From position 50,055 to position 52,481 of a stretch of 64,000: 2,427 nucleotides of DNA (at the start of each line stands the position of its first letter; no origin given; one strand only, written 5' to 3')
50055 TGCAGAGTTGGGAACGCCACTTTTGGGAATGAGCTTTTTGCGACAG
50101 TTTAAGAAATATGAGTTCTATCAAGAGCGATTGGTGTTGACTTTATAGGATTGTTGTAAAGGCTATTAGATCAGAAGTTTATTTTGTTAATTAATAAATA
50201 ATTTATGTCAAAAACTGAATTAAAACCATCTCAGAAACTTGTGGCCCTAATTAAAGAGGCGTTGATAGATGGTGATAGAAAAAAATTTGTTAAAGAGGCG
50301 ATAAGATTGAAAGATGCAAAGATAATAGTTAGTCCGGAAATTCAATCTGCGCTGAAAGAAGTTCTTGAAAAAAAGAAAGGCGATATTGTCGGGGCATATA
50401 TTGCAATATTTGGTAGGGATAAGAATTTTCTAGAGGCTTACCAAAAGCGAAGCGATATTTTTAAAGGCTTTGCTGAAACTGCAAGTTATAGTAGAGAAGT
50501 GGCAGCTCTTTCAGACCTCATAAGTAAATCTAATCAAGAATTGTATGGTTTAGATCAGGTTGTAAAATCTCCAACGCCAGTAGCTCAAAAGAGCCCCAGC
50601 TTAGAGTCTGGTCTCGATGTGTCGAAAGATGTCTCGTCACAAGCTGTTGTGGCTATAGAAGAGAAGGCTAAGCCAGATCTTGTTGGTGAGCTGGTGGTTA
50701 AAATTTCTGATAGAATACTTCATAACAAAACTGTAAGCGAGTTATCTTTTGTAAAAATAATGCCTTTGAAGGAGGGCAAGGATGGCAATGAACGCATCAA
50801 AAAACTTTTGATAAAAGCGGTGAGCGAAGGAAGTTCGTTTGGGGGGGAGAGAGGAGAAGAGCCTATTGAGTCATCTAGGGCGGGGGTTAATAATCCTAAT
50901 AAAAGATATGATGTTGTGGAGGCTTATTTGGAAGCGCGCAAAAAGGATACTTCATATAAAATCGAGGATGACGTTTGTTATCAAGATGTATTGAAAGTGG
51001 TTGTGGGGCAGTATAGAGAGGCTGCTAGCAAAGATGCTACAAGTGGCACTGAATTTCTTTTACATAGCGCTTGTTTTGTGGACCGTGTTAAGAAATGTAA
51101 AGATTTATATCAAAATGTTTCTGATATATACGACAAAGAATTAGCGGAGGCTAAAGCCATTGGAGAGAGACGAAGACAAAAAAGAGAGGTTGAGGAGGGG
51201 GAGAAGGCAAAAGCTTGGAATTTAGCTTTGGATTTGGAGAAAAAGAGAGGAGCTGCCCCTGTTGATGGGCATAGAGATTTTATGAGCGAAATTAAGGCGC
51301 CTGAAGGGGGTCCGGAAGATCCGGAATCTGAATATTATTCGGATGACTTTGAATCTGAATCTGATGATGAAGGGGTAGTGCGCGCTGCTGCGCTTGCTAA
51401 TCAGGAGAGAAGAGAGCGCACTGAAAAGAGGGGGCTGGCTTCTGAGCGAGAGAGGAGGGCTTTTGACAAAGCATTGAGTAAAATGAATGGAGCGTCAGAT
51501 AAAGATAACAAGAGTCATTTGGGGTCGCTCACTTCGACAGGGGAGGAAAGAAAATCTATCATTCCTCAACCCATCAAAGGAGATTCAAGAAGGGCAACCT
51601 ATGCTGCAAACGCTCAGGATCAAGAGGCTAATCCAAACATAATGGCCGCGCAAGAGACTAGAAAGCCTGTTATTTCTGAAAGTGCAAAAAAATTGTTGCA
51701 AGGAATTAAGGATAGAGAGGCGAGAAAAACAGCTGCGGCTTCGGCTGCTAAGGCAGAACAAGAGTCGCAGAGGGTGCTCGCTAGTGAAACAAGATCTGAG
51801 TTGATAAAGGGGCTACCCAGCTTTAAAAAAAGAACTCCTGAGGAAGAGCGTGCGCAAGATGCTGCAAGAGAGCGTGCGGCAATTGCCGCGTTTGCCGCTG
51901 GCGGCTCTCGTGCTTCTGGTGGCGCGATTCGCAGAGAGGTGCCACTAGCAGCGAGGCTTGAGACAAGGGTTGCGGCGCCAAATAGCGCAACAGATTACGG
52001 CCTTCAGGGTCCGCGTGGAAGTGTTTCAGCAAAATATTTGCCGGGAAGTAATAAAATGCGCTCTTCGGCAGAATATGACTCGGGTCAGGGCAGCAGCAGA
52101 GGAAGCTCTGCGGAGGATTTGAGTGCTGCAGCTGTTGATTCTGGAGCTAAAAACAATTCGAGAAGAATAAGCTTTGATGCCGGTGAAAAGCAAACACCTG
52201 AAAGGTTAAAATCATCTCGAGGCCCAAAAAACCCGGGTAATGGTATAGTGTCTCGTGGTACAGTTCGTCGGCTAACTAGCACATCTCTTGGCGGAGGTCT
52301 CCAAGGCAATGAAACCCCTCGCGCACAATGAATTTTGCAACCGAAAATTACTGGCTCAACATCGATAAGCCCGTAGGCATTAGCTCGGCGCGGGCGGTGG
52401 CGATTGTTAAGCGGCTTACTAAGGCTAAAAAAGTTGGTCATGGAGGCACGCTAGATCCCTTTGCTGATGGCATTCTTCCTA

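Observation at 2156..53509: Modular long-hairpin element superfamily: conserved clamp and cores, copy-specific stems that are always mirrored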

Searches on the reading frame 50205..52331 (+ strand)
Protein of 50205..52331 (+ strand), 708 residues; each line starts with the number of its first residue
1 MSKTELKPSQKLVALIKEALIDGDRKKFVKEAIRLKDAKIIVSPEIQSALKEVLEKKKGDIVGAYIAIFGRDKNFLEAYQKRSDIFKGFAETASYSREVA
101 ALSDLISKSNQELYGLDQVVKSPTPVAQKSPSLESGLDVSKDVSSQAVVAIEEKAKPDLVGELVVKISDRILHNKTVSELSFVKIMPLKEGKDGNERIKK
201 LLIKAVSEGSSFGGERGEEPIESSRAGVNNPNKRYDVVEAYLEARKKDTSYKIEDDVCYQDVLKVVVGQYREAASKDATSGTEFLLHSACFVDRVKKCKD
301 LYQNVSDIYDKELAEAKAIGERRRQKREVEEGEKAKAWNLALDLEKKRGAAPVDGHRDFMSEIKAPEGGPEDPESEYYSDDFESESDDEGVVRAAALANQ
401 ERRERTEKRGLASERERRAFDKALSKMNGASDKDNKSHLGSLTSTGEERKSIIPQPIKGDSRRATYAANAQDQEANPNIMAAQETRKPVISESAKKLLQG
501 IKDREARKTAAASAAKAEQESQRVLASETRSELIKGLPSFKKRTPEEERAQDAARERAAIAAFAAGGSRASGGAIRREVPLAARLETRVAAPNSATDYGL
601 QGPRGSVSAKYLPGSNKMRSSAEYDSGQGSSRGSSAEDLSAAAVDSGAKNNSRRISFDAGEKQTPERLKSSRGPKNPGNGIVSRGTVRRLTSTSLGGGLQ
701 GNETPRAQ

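Call 52: find_encoding_contigs(protein=window:50205-52331:+, flank=10000, max_places=4)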
Protein window:50205-52331:+ (708 aa): 7 contigs read that carry it; 3 places shown.
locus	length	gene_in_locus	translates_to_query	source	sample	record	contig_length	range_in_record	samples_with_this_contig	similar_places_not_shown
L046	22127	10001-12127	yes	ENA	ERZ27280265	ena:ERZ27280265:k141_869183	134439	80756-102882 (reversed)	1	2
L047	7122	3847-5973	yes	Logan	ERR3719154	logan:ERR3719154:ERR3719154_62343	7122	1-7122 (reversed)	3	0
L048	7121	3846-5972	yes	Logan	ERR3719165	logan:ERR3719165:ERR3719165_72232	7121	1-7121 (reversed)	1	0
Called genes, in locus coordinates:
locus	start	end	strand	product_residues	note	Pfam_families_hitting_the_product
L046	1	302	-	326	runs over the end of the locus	-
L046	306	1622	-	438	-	PF01979:Amidohydro_1, PF12890:DHOase, PF07969:Amidohydro_3 (weak)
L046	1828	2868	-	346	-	PF01208:URO-D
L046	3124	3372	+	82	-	PF01722:BolA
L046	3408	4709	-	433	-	PF06689:zf-C4_ClpX, PF05496:RuvB_N (faint), PF01078:Mg_chelatase (faint), PF07724:AAA_2, PF00004:AAA, PF07728:AAA_5 (faint), PF10431:ClpB_D2-small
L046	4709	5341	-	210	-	PF00574:CLP_protease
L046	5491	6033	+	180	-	PF01025:GrpE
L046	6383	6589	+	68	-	PF01632:Ribosomal_L35p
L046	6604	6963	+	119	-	PF00453:Ribosomal_L20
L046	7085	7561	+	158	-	PF10947:DUF2628 (weak)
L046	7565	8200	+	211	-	PF00117:GATase, PF01174:SNO (faint)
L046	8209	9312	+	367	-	PF00155:Aminotran_1_2, PF01041:DegT_DnrJ_EryC1 (weak)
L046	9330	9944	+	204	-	PF13650:Asp_protease_2, PF13975:gag-asp_proteas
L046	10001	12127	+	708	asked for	-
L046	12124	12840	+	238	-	PF01509:TruB_N, PF16198:TruB_C_2 (faint)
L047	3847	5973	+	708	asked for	-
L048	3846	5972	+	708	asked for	-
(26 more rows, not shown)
